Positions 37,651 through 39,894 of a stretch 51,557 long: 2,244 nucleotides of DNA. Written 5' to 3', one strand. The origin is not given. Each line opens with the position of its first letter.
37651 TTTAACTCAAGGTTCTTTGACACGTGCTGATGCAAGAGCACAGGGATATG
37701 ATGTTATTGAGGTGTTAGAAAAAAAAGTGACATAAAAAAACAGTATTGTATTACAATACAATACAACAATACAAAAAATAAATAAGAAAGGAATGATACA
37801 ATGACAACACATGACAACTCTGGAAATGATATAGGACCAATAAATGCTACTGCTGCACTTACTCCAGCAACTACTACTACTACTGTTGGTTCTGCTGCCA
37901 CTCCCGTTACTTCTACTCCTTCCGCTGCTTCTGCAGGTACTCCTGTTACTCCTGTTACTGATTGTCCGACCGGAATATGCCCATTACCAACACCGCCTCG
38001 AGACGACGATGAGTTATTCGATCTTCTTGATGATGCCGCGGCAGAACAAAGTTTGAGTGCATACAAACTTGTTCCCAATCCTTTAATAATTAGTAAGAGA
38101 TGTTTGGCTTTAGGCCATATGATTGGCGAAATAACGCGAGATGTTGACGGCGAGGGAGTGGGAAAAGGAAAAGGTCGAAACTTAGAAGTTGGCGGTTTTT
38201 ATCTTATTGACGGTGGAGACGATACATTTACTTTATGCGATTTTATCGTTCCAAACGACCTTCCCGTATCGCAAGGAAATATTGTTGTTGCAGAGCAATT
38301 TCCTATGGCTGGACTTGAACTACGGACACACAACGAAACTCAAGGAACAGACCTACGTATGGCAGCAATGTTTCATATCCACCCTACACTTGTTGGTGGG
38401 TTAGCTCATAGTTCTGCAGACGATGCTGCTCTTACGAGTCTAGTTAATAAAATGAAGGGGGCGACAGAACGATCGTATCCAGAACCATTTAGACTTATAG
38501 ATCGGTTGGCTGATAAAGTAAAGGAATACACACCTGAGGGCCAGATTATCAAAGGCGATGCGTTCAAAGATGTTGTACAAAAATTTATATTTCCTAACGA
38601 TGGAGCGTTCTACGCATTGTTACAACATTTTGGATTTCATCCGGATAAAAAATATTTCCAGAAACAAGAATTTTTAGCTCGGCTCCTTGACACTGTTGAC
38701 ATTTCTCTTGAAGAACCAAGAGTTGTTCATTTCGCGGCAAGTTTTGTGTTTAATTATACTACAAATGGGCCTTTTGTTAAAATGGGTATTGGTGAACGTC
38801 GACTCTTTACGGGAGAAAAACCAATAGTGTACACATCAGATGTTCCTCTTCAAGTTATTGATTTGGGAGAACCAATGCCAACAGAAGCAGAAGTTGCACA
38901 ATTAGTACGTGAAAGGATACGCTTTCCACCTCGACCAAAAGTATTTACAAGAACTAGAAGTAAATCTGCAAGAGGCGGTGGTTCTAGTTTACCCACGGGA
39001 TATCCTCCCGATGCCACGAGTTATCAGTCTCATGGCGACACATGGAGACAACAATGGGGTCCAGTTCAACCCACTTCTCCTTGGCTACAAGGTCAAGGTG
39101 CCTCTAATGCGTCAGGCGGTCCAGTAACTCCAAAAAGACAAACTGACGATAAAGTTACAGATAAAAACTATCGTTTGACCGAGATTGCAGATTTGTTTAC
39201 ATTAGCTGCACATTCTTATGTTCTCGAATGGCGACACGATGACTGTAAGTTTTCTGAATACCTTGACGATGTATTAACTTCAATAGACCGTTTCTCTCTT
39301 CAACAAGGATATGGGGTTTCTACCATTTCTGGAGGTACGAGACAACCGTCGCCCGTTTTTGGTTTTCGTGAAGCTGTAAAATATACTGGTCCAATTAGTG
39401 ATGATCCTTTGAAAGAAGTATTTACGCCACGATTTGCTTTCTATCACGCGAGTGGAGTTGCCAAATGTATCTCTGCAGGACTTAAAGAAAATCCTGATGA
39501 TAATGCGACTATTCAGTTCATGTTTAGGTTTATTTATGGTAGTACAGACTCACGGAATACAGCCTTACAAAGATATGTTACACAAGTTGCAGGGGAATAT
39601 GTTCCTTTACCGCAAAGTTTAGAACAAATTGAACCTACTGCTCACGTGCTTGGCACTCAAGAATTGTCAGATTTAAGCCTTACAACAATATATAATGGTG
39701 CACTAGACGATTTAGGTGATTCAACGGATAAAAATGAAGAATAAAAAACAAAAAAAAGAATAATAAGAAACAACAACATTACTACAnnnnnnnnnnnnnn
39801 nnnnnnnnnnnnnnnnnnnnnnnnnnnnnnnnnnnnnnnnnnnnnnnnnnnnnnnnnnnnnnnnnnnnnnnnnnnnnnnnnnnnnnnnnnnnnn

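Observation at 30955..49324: Eleven same-strand genes (~18.4 kb) joining a candidate Ubl-E2-JAB-E1 core to a cysteine desulfurase, a radical SAM enzyme, HD and IMPase-like hydrolases and giant ORFans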

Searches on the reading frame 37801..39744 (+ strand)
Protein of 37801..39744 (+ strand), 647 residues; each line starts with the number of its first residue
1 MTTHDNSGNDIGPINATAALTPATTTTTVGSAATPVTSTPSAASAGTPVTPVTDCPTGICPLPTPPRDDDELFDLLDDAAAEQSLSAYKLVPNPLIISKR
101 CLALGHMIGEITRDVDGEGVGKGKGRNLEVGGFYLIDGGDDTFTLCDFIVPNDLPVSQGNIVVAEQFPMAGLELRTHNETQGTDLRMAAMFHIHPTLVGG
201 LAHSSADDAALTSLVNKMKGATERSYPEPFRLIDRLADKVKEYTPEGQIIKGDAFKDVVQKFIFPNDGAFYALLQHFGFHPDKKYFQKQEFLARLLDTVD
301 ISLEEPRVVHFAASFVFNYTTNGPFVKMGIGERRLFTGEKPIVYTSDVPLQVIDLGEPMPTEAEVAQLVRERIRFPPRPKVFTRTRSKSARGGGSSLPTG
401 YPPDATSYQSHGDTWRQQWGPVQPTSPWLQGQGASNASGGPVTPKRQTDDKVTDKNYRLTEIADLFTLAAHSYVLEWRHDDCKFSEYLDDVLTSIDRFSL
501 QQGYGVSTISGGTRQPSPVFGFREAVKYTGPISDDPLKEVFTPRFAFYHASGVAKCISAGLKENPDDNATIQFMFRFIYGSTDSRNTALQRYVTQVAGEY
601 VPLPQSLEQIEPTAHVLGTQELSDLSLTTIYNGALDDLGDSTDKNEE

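Call 3: search_protein_families(library=pfam, proteins=[window:37801-39744:+], max_evalue=0.1)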
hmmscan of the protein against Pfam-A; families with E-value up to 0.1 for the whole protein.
window:37801-39744:+ (647 aa): 0 families

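Call 4: search_protein_families(library=padloc, proteins=[window:37801-39744:+], max_evalue=0.1)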
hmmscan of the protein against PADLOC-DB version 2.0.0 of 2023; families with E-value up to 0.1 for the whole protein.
window:37801-39744:+ (647 aa): 0 families

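Call 6: search_protein_families(library=ncbifam, proteins=[window:37801-39744:+], max_evalue=0.1)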
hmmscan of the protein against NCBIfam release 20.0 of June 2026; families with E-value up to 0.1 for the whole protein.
window:37801-39744:+ (647 aa): 0 families

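Call 11: find_homologous_proteins(query=window:37801-39744:+, max_evalue=0.001)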
Query window:37801-39744:+ (647 aa): 3 proteins with E <= 0.001 among 8000 candidates.
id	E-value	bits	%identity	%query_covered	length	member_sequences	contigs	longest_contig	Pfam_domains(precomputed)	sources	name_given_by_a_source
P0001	9.1e-95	337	41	67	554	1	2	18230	-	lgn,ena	-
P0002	2.7e-90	322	36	85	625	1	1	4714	-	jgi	jgi:hypothetical protein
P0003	1.8e-84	303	38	79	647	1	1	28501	-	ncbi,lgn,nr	ncbi:MAG: hypothetical protein KKG59_02150 [Nanoarchaeota archaeon]|nr:hypothetical protein [Nanoarc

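Call 12: find_encoding_contigs(protein=P0003, flank=10000, max_places=4)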
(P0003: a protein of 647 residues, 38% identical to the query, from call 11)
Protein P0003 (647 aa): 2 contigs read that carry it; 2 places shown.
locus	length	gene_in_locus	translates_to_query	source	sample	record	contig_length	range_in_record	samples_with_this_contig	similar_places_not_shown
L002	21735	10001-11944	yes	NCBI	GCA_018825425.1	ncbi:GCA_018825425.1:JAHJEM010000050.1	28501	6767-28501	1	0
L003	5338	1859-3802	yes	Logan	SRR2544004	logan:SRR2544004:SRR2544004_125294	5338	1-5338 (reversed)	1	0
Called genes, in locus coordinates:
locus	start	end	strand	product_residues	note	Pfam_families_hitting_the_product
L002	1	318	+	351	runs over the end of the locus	PF13191:AAA_16, PF00931:NB-ARC, PF05729:NACHT (weak), PF13401:AAA_22, PF24883:NPHP3_N (faint), PF00004:AAA (weak), PF22703:Cdc6_lid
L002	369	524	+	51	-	-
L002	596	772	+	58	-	-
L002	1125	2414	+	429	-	PF00009:GTP_EFTU, PF03144:GTP_EFTU_D2 (faint), PF09173:eIF2_C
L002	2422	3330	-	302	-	PF00515:TPR_1 (faint), PF07719:TPR_2 (faint), PF13428:TPR_14 (faint), PF13414:TPR_11 (weak), PF23914:TPR_CcmH_CycH (weak), PF25063:ARM_TT21_C, PF13424:TPR_12 (weak), PF13181:TPR_8 (weak), +10 more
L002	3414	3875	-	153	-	-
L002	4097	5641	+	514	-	PF00266:Aminotran_5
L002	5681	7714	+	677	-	-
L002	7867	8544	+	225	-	-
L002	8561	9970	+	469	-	-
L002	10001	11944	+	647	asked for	-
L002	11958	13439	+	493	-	PF00899:ThiF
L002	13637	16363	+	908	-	-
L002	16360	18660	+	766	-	PF04055:Radical_SAM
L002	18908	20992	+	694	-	-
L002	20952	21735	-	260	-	?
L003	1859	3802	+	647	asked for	-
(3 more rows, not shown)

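Call 13: find_encoding_contigs(protein=P0001, flank=10000, max_places=4)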
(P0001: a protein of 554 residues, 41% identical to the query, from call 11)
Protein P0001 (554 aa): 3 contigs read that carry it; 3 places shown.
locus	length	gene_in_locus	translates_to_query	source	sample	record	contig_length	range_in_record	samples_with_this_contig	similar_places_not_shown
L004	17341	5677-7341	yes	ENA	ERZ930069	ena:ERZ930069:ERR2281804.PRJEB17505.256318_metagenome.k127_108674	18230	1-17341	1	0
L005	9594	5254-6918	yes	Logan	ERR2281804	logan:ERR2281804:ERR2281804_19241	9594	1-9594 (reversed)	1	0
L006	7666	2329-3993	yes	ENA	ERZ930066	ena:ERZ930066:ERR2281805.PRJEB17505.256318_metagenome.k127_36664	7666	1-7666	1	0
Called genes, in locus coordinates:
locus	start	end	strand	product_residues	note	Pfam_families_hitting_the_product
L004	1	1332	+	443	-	?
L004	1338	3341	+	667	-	-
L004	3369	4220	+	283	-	-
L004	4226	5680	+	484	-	-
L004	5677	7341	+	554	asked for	-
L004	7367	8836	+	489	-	PF00899:ThiF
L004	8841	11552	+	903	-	-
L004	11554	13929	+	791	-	PF04055:Radical_SAM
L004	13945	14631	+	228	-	-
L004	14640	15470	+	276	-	PF00459:Inositol_P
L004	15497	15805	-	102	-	-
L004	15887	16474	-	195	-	PF05635:23S_rRNA_IVP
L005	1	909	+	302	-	?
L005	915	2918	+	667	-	-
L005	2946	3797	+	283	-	-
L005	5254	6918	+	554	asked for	-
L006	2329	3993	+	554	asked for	-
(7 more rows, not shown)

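Call 27: search_solved_structures(query=A5, max_evalue=10, show_alignments=2)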
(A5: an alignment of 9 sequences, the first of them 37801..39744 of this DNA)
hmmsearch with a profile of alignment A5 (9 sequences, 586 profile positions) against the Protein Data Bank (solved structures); distinct sequences matched with E-value up to 10: 0.

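Call 30: search_protein_families(library=pfam, alignment_id=A5, max_evalue=10)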
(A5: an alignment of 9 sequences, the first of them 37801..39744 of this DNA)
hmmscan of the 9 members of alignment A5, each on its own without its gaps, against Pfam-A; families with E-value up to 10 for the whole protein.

A. member 1, window:37801-39744:+ (647 aa): 0 families

B. families by the number of members that match (of 9 scanned): 2 families
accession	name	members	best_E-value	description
PF08542.16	Rep_fac_C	1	0.06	Replication factor C C-terminal domain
PF16007.11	DUF4777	1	0.12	Domain of unknown function (DUF4777)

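Call 39: search_protein_families(library=pfam, proteins=[L002:18908-20992:+], max_evalue=0.01)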
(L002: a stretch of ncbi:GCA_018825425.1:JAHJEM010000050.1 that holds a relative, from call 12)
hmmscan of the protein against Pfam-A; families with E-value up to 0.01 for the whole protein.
L002:18908-20992:+ (694 aa): 0 families

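Call 72: search_protein_families(library=phrogs, proteins=[window:37801-39744:+], max_evalue=0.01)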
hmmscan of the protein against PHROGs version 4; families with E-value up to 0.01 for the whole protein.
window:37801-39744:+ (647 aa): 0 families
